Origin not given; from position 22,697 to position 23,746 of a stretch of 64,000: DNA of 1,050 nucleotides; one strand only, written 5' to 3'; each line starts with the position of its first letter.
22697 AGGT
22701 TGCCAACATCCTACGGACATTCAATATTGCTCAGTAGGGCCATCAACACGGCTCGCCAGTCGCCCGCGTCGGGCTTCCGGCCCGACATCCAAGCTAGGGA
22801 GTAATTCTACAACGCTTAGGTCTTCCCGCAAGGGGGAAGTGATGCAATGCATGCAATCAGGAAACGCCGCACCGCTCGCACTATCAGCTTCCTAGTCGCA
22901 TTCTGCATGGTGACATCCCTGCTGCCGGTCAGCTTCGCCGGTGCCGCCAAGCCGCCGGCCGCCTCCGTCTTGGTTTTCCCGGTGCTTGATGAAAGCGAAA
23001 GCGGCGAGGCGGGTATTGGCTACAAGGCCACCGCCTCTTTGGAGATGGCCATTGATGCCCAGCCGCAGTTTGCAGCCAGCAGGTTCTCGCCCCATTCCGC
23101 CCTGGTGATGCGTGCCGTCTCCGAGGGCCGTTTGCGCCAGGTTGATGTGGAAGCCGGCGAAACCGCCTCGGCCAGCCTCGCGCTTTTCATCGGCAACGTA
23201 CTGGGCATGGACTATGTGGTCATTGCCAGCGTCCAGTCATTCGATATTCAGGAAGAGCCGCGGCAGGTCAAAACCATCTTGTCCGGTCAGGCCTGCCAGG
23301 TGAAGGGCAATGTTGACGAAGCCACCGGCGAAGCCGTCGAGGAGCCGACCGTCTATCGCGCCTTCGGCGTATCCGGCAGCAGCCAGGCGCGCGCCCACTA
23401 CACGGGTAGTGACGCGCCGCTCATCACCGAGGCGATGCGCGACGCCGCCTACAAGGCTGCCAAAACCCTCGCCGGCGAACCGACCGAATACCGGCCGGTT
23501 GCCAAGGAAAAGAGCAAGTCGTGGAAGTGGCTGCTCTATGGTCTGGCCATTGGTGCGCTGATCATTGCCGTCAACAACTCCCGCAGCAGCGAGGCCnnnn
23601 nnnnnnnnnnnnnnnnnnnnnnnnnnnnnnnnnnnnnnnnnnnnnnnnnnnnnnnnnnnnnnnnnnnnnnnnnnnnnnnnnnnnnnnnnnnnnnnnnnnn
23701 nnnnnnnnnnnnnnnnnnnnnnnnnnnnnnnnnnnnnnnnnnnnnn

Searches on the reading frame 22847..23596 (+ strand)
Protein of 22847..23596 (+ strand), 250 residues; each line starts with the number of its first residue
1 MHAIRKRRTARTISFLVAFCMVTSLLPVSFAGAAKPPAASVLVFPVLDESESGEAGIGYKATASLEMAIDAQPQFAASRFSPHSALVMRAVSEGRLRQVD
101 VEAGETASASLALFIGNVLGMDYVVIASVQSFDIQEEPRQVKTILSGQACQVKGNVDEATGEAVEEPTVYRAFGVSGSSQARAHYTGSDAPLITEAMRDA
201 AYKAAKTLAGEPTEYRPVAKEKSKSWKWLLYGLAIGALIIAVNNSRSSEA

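Call 36: search_protein_representatives(alignment_id=A4)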
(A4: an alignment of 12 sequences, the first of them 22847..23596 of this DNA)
Query: 12 sequences, 250 profile positions. Proteins with E-value up to 0.001 (for the whole library): 237; up to 1e-10: 74; up to 1e-30: 28. The best 150 are listed.
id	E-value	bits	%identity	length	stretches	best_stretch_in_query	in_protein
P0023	1.3e-112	391.5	-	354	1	1-249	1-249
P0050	6.7e-103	359.7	-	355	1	1-249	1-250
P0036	4.3e-102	357.0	-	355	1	1-249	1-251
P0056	4.5e-95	334.0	-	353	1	1-248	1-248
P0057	8.4e-82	290.6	-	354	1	1-248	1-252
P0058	2.0e-81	289.3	-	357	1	1-247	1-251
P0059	4.1e-67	242.5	-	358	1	1-248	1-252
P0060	2.2e-66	240.1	-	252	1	1-246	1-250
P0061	9.7e-66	238.0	-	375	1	9-247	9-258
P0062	9.0e-65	234.8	-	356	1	1-249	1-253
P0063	1.9e-58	214.1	-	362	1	1-248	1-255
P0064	3.6e-57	209.9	-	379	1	1-249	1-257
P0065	2.6e-55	203.8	-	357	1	1-248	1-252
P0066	4.7e-53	196.4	-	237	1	1-229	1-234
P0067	1.1e-51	191.9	-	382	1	13-246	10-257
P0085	9.0e-21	90.7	-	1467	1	1-247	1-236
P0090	2.8e-16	75.9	-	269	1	1-245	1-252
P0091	3.5e-16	75.6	-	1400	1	4-247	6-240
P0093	4.4e-15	72.0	-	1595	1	3-247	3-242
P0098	1.5e-13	67.0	-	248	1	1-248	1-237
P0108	1.5e-12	63.7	-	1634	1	12-247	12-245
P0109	2.1e-12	63.3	-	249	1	1-248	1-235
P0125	8.0e-11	58.1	-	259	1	4-247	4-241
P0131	5.1e-10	55.4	-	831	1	3-246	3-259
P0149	3.2e-08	49.5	-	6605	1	3-218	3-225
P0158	8.6e-08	48.1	-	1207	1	9-211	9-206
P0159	9.9e-08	47.9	-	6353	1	4-213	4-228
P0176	8.7e-07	44.9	-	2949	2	5-89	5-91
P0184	1.5e-06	44.0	-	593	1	1-209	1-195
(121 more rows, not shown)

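Call 38: search_protein_families(library=pfam, proteins=[P0098, P0109, P0125, P0090, P0184, P0085, P0091, P0158, P0131], max_evalue=0.01)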
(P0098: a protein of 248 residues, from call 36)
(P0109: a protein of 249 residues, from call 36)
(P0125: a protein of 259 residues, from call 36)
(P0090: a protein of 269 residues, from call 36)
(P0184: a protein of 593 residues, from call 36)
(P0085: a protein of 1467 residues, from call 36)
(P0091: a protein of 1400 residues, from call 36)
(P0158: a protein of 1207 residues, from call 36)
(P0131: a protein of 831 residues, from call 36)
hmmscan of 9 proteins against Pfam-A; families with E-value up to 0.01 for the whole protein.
P0098 (248 aa): 1 family
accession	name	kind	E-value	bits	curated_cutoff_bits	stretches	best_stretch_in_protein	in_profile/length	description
PF13036.11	LpoB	-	2.3e-05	24.7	22.3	1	61-158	50-138/147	Peptidoglycan-synthase activator LpoB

P0109 (249 aa): 1 family
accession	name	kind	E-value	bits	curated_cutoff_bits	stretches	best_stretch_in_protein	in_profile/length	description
PF13036.11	LpoB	-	0.00084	19.7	22.3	1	59-154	48-138/147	Peptidoglycan-synthase activator LpoB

P0125 (259 aa): 1 family
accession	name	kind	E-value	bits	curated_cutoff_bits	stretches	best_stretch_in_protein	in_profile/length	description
PF04390.17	LptE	-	0.0062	17.6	23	0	115-197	37-117/118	Lipopolysaccharide-assembly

P0090 (269 aa): 4 families
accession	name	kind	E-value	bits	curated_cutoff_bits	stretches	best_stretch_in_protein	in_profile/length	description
PF04052.18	TolB_N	-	0.00037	21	22.4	0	45-85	12-50/106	TolB amino-terminal domain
PF13036.11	LpoB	-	0.00042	20.7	22.3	1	71-164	53-139/147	Peptidoglycan-synthase activator LpoB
PF03783.19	CsgG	-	0.0017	18.1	20.8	0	149-178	127-156/210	Curli production assembly/transport component CsgG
PF11684.13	DUF3280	-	0.0094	16.7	30.1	0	68-167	32-113/138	Protein of unknown function (DUF2380)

P0184 (593 aa): 2 families
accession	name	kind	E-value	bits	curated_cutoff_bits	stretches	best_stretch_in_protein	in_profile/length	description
PF13036.11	LpoB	-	5.2e-07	30.1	22.3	1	63-154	48-139/147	Peptidoglycan-synthase activator LpoB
PF04085.20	MreC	-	0.0017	18.6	28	1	211-263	12-61/147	Rod shape-determining protein MreC, barrel core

P0085 (1467 aa): 6 families
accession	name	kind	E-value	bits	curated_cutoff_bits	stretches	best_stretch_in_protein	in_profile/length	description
PF02369.22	Big_1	-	4.7e-48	161.7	34.9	4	675-769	2-93/93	Bacterial Ig-like domain (group 1)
PF09134.16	Invasin_D3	-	3e-43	146.7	33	5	1003-1091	6-96/98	Invasin, domain 3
PF18565.7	Glyco_hydro2_C5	-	4e-10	39.9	32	1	954-988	65-99/103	Glycoside hydrolase family 2 C-terminal domain 5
PF13036.11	LpoB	-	0.00018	21.9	22.3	1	34-151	28-136/147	Peptidoglycan-synthase activator LpoB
PF25523.1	Ig_RIMBP2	-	0.00043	20.7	27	0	467-511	1-55/105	RIMBP2-like, immunoglobulin-like domain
PF18370.7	RGI_lyase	-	0.001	19.8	27.8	0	477-531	12-67/86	Rhamnogalacturonan I lyases beta-sheet domain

P0091 (1400 aa): 7 families
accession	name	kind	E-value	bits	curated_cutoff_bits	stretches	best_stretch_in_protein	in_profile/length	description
PF02369.22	Big_1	-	1.7e-70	233.6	34.9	7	1095-1172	4-83/93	Bacterial Ig-like domain (group 1)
PF09134.16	Invasin_D3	-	7.1e-70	232.1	33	7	1096-1170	8-82/98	Invasin, domain 3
PF18565.7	Glyco_hydro2_C5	-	1.5e-28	99.1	32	1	776-877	1-99/103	Glycoside hydrolase family 2 C-terminal domain 5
PF00041.27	fn3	-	1e-16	61.3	25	2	351-425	1-73/84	Fibronectin type III domain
PF21910.2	GH85_C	-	1.6e-05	25.7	27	0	360-430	14-86/95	GH85 endohexosaminidases, C-terminal domain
PF24107.1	DUF7382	-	0.00012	22.3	27.4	0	908-933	20-45/65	Domain of unknown function (DUF7382)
PF13620.12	CarboxypepD_reg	-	0.0025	18.5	32.3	1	694-753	1-58/82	Carboxypeptidase regulatory-like domain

P0158 (1207 aa): 6 families
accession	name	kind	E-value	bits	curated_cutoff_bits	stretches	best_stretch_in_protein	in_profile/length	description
PF00041.27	fn3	-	6.9e-30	103.5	25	4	441-554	1-82/84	Fibronectin type III domain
PF24489.1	Ig_J_second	-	2.7e-05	24.6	27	0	523-564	60-101/105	Tip attachment protein J second Ig-like domain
PF13036.11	LpoB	-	7.5e-05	23.1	22.3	1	40-166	24-138/147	Peptidoglycan-synthase activator LpoB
PF21910.2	GH85_C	-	0.00053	20.8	27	0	255-279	14-38/95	GH85 endohexosaminidases, C-terminal domain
PF16656.11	Pur_ac_phosph_N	-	0.0015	19.5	30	0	445-553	3-89/93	Purple acid Phosphatase, N-terminal domain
PF01108.23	Tissue_fac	-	0.0037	17.5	27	0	456-548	36-106/107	Tissue factor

P0131 (831 aa): 2 families
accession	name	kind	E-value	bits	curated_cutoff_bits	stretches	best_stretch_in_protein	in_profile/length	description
PF02369.22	Big_1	-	1.2e-09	38.6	34.9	2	683-756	20-93/93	Bacterial Ig-like domain (group 1)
PF09134.16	Invasin_D3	-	5.2e-06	27.3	33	1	680-758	20-98/98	Invasin, domain 3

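Call 39: list_cluster_members(proteins=[P0149, P0159, P0176, P0085, P0091, P0093, P0108, P0098, P0109, P0184])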
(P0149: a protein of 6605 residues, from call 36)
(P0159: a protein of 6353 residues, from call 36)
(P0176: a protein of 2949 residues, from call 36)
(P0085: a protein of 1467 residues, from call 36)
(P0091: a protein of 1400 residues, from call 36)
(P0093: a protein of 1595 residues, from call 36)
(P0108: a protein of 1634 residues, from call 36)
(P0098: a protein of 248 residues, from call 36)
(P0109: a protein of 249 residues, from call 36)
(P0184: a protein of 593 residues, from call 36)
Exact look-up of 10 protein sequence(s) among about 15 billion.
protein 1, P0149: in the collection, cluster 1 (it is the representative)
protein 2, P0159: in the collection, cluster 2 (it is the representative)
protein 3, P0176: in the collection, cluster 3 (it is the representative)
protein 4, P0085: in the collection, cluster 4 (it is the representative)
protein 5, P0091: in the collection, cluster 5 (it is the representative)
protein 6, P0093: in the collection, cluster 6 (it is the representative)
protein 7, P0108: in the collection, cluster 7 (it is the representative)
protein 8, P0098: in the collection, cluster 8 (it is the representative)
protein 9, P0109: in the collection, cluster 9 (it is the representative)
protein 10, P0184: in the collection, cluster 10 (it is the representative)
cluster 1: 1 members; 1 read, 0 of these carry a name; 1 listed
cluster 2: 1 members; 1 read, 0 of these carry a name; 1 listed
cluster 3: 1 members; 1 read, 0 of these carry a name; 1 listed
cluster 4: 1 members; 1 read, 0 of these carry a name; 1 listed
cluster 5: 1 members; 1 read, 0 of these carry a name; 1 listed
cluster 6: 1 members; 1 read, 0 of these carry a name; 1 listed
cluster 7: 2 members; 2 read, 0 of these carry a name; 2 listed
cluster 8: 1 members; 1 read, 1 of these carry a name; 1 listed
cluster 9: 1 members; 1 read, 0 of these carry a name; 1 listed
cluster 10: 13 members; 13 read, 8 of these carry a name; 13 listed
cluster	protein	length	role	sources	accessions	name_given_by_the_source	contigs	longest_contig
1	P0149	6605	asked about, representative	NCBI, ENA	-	-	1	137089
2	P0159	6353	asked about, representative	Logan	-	-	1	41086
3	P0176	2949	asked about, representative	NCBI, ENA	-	-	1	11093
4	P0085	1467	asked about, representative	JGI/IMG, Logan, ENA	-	-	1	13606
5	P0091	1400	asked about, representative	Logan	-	-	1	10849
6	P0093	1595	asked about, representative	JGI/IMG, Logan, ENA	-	-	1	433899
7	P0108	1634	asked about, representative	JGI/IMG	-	-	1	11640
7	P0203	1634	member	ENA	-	-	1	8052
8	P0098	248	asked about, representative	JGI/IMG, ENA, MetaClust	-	\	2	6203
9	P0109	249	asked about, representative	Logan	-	-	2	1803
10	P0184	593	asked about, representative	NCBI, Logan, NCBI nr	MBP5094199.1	MAG: hypothetical protein J6332_09150 [Abditibacteriota bacterium] | hypothetical protein [Abditibacteriota bacterium]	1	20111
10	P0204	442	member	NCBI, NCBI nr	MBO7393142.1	MAG: hypothetical protein J6U98_02945, partial [Abditibacteriota bacterium] | hypothetical protein [Abditibacteriota bacterium]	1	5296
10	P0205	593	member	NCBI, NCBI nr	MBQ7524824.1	MAG: hypothetical protein IJT09_00165 [Abditibacteriota bacterium] | hypothetical protein [Abditibacteriota bacterium]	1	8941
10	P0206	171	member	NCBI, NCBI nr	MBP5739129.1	MAG: hypothetical protein J6X38_08645, partial [Abditibacteriota bacterium] | hypothetical protein [Abditibacteriota bacterium]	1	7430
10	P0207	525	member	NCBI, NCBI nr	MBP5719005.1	MAG: hypothetical protein J6X53_08540, partial [Abditibacteriota bacterium] | hypothetical protein [Abditibacteriota bacterium]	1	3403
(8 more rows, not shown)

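Call 41: find_encoding_contigs(protein=P0093, flank=10000, max_places=1)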
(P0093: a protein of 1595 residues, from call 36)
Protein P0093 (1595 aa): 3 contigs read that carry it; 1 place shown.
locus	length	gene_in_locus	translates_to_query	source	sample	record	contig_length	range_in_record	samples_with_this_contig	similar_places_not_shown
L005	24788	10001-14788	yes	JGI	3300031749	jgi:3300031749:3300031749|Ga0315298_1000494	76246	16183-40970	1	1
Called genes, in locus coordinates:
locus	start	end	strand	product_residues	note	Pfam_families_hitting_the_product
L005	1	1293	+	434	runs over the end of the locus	-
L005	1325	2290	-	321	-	PF02540:NAD_synthase (faint), PF00958:GMP_synt_C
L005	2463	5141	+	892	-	PF02739:5_3_exonuc_N, PF01367:5_3_exonuc, PF00476:DNA_pol_A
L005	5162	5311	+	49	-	-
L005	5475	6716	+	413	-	PF17092:PCB_OB (faint), PF00575:S1, PF21710:Spt6_S1 (faint), PF13509:S1_2 (faint), PF23459:S1_RRP5 (faint), PF00575:S1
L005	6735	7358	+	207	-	PF01121:CoaE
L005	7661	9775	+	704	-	-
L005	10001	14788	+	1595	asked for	PF00041:fn3 (weak), PF02369:Big_1, PF09134:Invasin_D3, PF02369:Big_1, PF09134:Invasin_D3, PF02369:Big_1, PF09134:Invasin_D3, PF02369:Big_1 (weak), +1 more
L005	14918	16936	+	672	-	PF09134:Invasin_D3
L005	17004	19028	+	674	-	PF00270:DEAD (faint), PF04851:ResIII, PF17757:UvrB_inter, PF27431:UvrB_3rd, PF00271:Helicase_C, PF12344:UvrB, PF02151:UVR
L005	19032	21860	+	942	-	PF00005:ABC_tran (faint), PF02463:SMC_N (faint), PF13191:AAA_16 (faint), PF13304:AAA_21 (faint), PF13555:AAA_29 (faint), PF20703:nSTAND1 (faint), PF17760:UvrA_inter, PF17755:UvrA_DNA-bind, +1 more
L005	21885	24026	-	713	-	-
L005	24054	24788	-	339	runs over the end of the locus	-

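Call 44: find_encoding_contigs(protein=P0149, flank=10000, max_places=1)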
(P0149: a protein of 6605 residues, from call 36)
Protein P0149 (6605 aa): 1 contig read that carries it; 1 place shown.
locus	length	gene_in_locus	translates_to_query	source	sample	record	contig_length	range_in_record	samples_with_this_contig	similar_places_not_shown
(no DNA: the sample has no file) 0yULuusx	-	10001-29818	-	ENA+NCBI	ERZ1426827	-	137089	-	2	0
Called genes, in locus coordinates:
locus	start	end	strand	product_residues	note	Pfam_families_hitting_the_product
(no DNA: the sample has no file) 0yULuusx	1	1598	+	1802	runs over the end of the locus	PF07676:PD40, PF26549:Tricorn_N (faint), PF13620:CarboxypepD_reg (weak), PF13620:CarboxypepD_reg, PF17210:SdrD_B (weak), PF13620:CarboxypepD_reg, PF13715:CarbopepD_reg_2 (weak), PF13860:FlgD_ig, +2 more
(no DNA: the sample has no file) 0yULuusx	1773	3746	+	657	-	-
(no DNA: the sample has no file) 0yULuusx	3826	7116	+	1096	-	PF05547:Peptidase_M6 (weak), PF13860:FlgD_ig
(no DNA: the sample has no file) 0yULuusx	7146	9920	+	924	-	PF13860:FlgD_ig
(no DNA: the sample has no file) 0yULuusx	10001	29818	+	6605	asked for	PF02369:Big_1 (faint), PF25059:FN3_DSCAM-DSCAML_C (faint), PF00041:fn3, PF16656:Pur_ac_phosph_N (weak)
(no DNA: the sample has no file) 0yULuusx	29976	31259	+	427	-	PF13393:tRNA-synt_His, PF00587:tRNA-synt_2b, PF13393:tRNA-synt_His, PF03129:HGTP_anticodon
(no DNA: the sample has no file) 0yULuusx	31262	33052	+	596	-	PF01336:tRNA_anti-codon, PF00152:tRNA-synt_2, PF02938:GAD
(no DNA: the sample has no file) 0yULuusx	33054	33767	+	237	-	PF14622:Ribonucleas_3_3, PF00636:Ribonuclease_3, PF00035:dsrm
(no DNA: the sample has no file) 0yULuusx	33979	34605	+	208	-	PF01865:PhoU_div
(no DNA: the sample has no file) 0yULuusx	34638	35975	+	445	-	PF01384:PHO4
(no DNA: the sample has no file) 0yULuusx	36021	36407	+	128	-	PF00072:Response_reg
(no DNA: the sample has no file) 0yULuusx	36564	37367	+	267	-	PF01026:TatD_DNase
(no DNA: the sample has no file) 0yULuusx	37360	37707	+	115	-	PF02611:CDH (weak), PF11969:DcpS_C, PF01230:HIT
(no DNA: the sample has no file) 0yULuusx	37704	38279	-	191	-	-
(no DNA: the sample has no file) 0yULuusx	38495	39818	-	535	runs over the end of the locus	-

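Call 45: find_encoding_contigs(protein=P0098, flank=10000, max_places=2)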
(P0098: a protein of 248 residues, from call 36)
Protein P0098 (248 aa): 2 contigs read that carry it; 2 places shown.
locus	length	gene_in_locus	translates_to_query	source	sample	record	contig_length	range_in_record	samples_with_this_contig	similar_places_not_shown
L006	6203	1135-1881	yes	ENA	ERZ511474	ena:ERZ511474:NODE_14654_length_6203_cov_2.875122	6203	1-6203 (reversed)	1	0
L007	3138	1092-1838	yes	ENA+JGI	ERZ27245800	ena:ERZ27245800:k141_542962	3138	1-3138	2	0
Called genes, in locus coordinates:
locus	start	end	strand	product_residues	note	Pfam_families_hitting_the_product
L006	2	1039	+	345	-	?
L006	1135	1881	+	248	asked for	PF13036:LpoB (faint)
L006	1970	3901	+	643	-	PF02369:Big_1, PF09134:Invasin_D3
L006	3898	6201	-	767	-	?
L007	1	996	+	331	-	?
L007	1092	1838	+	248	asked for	PF13036:LpoB (faint)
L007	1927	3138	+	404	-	?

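Call 46: find_encoding_contigs(protein=P0184, flank=10000, max_places=1)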
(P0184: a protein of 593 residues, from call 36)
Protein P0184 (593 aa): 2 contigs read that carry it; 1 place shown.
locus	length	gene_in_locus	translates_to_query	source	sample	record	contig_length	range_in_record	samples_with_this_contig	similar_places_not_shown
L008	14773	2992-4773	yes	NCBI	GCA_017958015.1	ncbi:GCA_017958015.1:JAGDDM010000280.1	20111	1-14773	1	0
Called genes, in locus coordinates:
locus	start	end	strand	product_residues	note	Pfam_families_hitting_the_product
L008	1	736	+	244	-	?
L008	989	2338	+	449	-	-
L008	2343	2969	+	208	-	PF01121:CoaE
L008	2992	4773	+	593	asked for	PF13036:LpoB (weak)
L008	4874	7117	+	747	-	PF00082:Peptidase_S8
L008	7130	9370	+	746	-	-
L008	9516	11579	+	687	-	PF02369:Big_1 (weak), PF09134:Invasin_D3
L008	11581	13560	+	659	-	PF00270:DEAD (faint), PF04851:ResIII, PF17757:UvrB_inter, PF27431:UvrB_3rd, PF00271:Helicase_C, PF12344:UvrB, PF02151:UVR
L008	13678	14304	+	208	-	PF00440:TetR_N, PF17929:TetR_C_34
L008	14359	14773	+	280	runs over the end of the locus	PF00106:adh_short, PF13561:adh_short_C2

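Call 60: search_protein_families(library=pfam, proteins=[L008:7130-9367:+, L008:4874-7114:+, L006:2-1036:+], max_evalue=0.001)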
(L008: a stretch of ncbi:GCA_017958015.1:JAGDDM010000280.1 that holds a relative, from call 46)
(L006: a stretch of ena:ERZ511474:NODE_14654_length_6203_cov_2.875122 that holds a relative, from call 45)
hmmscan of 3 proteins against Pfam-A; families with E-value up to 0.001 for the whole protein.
L008:7130-9367:+ (746 aa): 0 families

L008:4874-7114:+ (747 aa): 1 family
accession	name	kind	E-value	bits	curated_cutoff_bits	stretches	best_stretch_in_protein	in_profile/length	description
PF00082.27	Peptidase_S8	-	1.9e-43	149.3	21.8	1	139-409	2-288/288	Subtilase family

L006:2-1036:+ (345 aa): 0 families

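Call 68: find_related_loci(query=A4, collection=genome_contigs, flank=10000)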
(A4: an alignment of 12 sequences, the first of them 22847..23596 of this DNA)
Query A4 (250 aa) in genome_contigs; peptide patterns used: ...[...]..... (x = any residue, [..] = any of these).
96 stretches matched a pattern; 10 encode a relative of the query (tblastn E <= 1e-3); 10 distinct loci.
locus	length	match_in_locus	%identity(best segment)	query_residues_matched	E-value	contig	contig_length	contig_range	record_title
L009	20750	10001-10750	82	1-250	6e-138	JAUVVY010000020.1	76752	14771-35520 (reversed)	MAG: bacterium isolate CSMAG_1176 CSMAG_1176_k127_6706821_length_76752_cov_38.1679, whole genome shotgun sequence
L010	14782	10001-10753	71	1-250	4e-113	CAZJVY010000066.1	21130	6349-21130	MAG TPA_asm: uncultured Armatimonadia bacterium isolate SRP098346_co1_313 genome assembly, contig: NODE_2328_length_2113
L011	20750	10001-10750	60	1-250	6e-100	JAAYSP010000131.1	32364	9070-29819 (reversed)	MAG: candidate division WS1 bacterium isolate AS23ysBPME_352 167661_AS23, whole genome shotgun sequence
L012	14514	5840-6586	61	1-249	9e-100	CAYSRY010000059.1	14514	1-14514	MAG TPA_asm: uncultured Armatimonadia bacterium isolate SRP192927_co3_32 genome assembly, contig: NODE_9688_length_14514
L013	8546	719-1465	62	1-245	8e-92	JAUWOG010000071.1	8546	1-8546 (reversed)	MAG: Armatimonadota bacterium isolate CSMAG_2444 CSMAG_2444_k141_234812_length_8546_cov_4.9791, whole genome shotgun seq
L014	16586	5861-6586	54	1-244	2e-83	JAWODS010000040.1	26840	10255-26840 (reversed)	MAG: Armatimonadota bacterium isolate BLK5-2.bin.37 k191_1204551, whole genome shotgun sequence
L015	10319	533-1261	54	1-245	2e-82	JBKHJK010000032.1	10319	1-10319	MAG: Armatimonadota bacterium isolate D4M11_5 NODE_3846_length_10319_cov_5.318492, whole genome shotgun sequence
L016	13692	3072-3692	45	1-210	2e-49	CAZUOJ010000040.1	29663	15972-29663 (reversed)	MAG TPA_asm: uncultured Armatimonadia bacterium isolate binchicken_co193_114 genome assembly, contig: NODE_746_length_29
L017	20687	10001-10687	44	1-228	3e-49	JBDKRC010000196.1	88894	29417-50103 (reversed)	MAG: Armatimonadia bacterium isolate 5_bin.152 c_000001335838, whole genome shotgun sequence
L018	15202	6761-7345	42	1-195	1e-42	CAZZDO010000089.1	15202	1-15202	MAG TPA_asm: uncultured Armatimonadia bacterium isolate SRP098346_co1_170 genome assembly, contig: NODE_4308_length_1520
